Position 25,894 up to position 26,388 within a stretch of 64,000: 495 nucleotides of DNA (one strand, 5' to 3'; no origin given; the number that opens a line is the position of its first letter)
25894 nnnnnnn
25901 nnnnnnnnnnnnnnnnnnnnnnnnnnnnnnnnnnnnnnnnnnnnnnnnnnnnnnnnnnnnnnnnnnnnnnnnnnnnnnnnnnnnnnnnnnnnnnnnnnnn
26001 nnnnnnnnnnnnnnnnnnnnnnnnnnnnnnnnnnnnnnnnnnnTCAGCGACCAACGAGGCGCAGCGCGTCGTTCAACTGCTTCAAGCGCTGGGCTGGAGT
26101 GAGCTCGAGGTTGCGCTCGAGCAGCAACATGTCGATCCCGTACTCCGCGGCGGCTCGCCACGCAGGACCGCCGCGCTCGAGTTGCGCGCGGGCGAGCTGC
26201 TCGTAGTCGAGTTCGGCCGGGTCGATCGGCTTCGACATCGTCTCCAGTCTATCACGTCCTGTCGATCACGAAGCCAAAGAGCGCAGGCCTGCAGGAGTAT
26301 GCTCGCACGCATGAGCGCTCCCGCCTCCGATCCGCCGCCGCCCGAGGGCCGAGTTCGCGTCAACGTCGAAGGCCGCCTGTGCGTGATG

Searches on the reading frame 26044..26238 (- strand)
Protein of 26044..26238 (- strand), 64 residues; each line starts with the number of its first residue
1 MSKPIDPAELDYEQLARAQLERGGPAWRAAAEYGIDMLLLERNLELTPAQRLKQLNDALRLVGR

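Call 3: search_protein_families(library=pfam, proteins=[window:26044-26238:-], max_evalue=1)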
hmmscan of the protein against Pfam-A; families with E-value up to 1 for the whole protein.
window:26044-26238:- (64 aa): 0 families

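Call 4: search_protein_families(library=ncbifam, proteins=[window:26044-26238:-], max_evalue=1)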
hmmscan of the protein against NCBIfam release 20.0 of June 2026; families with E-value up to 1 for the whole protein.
window:26044-26238:- (64 aa): 0 families

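Call 5: search_protein_families(library=padloc, proteins=[window:26044-26238:-], max_evalue=1)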
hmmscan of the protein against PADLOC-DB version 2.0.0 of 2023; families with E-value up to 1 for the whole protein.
window:26044-26238:- (64 aa): 0 families

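Call 15: search_solved_structures(query=window:26044-26238:-, max_evalue=10)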
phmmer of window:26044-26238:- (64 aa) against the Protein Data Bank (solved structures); distinct sequences matched with E-value up to 10: 2.
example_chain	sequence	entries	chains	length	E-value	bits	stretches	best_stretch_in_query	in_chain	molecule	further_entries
7pkq_B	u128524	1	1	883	1.7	12.5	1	10-36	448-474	mS35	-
9f0l_A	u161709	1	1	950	7.5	10.5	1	3-52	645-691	De novo designed Protein K10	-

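Call 37: find_homologous_proteins(query=window:26044-26238:-, max_evalue=0.01)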
Query window:26044-26238:- (64 aa): 9 proteins with E <= 0.01 among 11 candidates.
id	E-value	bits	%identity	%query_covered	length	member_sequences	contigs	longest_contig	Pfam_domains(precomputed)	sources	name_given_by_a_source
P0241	2.7e-28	114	86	100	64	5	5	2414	-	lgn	-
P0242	3.4e-27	111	83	100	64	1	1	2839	-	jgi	jgi:hypothetical protein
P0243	4.3e-18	82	66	97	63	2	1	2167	-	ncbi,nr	ncbi:MAG TPA: hypothetical protein VK034_01140 [Enhygromyxa sp.]|nr:hypothetical protein [Enhygromyx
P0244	1.5e-16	77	62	98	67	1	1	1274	-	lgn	-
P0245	3.5e-14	70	66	69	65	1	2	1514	-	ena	-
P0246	1.1e-13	68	64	91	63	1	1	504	-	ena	-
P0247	2.6e-13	67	62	91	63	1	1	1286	-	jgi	-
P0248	2.7e-12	64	60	91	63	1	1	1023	-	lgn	-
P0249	6.4e-10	56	83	56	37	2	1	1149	-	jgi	-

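Call 53: search_solved_structures(query=A4, max_evalue=10)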
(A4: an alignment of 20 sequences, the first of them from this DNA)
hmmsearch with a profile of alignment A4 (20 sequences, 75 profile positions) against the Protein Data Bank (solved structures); distinct sequences matched with E-value up to 10: 2.
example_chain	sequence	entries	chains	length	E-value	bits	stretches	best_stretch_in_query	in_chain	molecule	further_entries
8etq_A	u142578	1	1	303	9.2e-10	41.6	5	23-53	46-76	k-cTRP5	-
2rfl_A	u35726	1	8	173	0.3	14.3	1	12-38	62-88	Putative phosphohistidine phosphatase SixA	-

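Call 67: predict_structure(alignment_id=A7)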
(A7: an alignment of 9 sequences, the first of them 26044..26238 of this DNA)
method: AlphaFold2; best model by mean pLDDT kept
length: 64 residues; sequences in the alignment: 9
mean_pLDDT: 70.2   pTM: 0.38
mean pLDDT of the five models: 70.2, 66.0, 62.1, 59.1, 59.0
residues with pLDDT >= 90: 0; 70-90: 32; 50-70: 30; < 50: 2
segments of 3 or more residues with pLDDT < 50: none
pLDDT, mean of each block of 10 residues (from residue 1): 60 67 70 69 76 80 67
secondary structure, 60 per line:
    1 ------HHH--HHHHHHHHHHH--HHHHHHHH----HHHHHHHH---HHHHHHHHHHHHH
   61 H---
elements in order: H12-22 H25-32 H37-44 H48-61
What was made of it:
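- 26044..26238 (-): Small partner A: 64 aa, predicted four short helices, core motif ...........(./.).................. Putative antitoxin, encoded upstream of NTase A. AF2 model pLDDT 70, all-helical (call 67).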

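Call 71: fold_search(model_id=the predicted structure, library=pdb)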
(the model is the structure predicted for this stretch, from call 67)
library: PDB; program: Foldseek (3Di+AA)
matches with E <= 10: 8; with E <= 0.001: 0
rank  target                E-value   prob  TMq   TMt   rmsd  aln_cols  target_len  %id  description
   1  6dv9_F                3.9e+00  0.05  0.24  0.12  11.9        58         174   22  Crystal structure of Mycobacterium tuberculosis transcription initiation complex(ECF sigma factor L) containing 5nt RN (released 2019-02-20)
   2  3hug_E                4.5e+00  0.06  0.26  0.24  12.0        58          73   24  Crystal structure of Mycobacterium tuberculosis anti-sigma factor RslA in complex with -35 promoter binding domain of  (released 2010-03-02)
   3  3hug_K                7.4e+00  0.03  0.24  0.23  12.1        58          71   24  Crystal structure of Mycobacterium tuberculosis anti-sigma factor RslA in complex with -35 promoter binding domain of  (released 2010-03-02)
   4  3hug_C                7.4e+00  0.03  0.24  0.21  12.2        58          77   24  Crystal structure of Mycobacterium tuberculosis anti-sigma factor RslA in complex with -35 promoter binding domain of  (released 2010-03-02)
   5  4fth_A                8.0e+00  0.06  0.27  0.25   6.6        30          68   30  Crystal Structure of NtrC4 DNA-binding domain bound to double-stranded DNA (released 2012-08-29)
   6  3hug_G                8.6e+00  0.03  0.25  0.23  12.2        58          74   24  Crystal structure of Mycobacterium tuberculosis anti-sigma factor RslA in complex with -35 promoter binding domain of  (released 2010-03-02)
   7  4fth_B                9.2e+00  0.06  0.27  0.28   6.1        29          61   31  Crystal Structure of NtrC4 DNA-binding domain bound to double-stranded DNA (released 2012-08-29)
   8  7nvv_2                9.9e+00  0.04  0.30  0.08  10.6        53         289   24  XPB-containing part of TFIIH in a post-translocated state (with ADP-BeF3) (released 2021-05-05)
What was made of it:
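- For small A there is also none by fold, though that model is low-confidence (calls 67, 71).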

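Call 84: search_protein_families(library=pfam, alignment_id=A4, max_evalue=1)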
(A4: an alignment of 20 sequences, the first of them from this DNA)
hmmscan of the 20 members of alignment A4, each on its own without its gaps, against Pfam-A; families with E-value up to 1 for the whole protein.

A. member 1, seq(64 aa): 0 families

B. families by the number of members that match (of 20 scanned): 4 families
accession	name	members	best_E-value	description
PF03428.19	RP-C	1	0.067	Replication protein C N-terminal domain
PF09383.16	NIL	1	0.1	NIL domain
PF18130.6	ATPgrasp_N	1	0.14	ATP-grasp N-terminal domain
PF11026.13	DUF2721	1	0.19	Protein of unknown function (DUF2721)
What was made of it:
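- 26044..26238 (-): No Pfam, NCBIfam or PADLOC family (calls 3-5, 84).
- Tried and rejected: Only non-significant Foldseek hits to sigma region 4 and NtrC4 (E 4-9, call 71), and no Pfam HTH hit (call 84).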

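Call 87: search_protein_representatives(alignment_id=A7)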
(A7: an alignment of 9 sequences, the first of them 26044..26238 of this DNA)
Query: 9 sequences, 66 profile positions. Proteins with E-value up to 0.001 (for the whole library): 496; up to 1e-10: 35; up to 1e-30: 0. The best 150 are listed.
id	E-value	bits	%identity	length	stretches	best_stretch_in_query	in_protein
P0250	8.3e-22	93.0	-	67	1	3-63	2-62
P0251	3.9e-20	87.7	-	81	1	4-66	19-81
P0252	3.4e-19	84.7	-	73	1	4-62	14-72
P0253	7.4e-18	80.4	-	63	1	3-62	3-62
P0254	1.0e-17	80.0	-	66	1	4-62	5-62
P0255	4.4e-17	77.9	-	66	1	3-63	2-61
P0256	7.9e-16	73.9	-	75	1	21-64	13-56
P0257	5.3e-15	71.2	-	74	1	21-65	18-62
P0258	1.1e-14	70.3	-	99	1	21-64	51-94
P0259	1.1e-14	70.2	-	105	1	21-64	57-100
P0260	1.9e-13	66.2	-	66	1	15-62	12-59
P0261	2.3e-13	66.0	-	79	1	15-59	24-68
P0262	3.3e-13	65.5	-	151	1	4-63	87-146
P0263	4.4e-13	65.1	-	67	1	6-65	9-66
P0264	4.8e-13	65.0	-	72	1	21-61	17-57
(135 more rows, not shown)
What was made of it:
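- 26044..26238 (-): Profile search finds 496 clusters at E<=1e-3 (call 87).
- A profile search finds 496 clusters of small-A relatives (call 87).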

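Call 100: list_cluster_members(proteins=[window:26044-26238:-, window:52351-52566:+])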
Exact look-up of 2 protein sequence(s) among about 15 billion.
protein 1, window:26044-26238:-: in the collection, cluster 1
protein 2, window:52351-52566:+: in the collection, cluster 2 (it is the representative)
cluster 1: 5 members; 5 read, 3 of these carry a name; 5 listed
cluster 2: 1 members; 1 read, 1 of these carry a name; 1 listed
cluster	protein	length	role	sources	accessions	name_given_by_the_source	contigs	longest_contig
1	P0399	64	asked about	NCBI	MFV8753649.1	hypothetical protein ACNOYE_24100 [Nannocystaceae bacterium ST9]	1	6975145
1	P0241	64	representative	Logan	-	-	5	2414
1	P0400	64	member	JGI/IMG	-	hypothetical protein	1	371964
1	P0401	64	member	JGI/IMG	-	hypothetical protein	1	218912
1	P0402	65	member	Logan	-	-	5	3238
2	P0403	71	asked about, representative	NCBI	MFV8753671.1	hypothetical protein ACNOYE_24210 [Nannocystaceae bacterium ST9]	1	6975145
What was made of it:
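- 26044..26238 (-): Annotated as ACNOYE_24100 (call 100).
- Checked: Both small ORFs are annotated by NCBI as hypothetical proteins ACNOYE_24100 and ACNOYE_24210 of Nannocystaceae bacterium ST9 (call 100).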
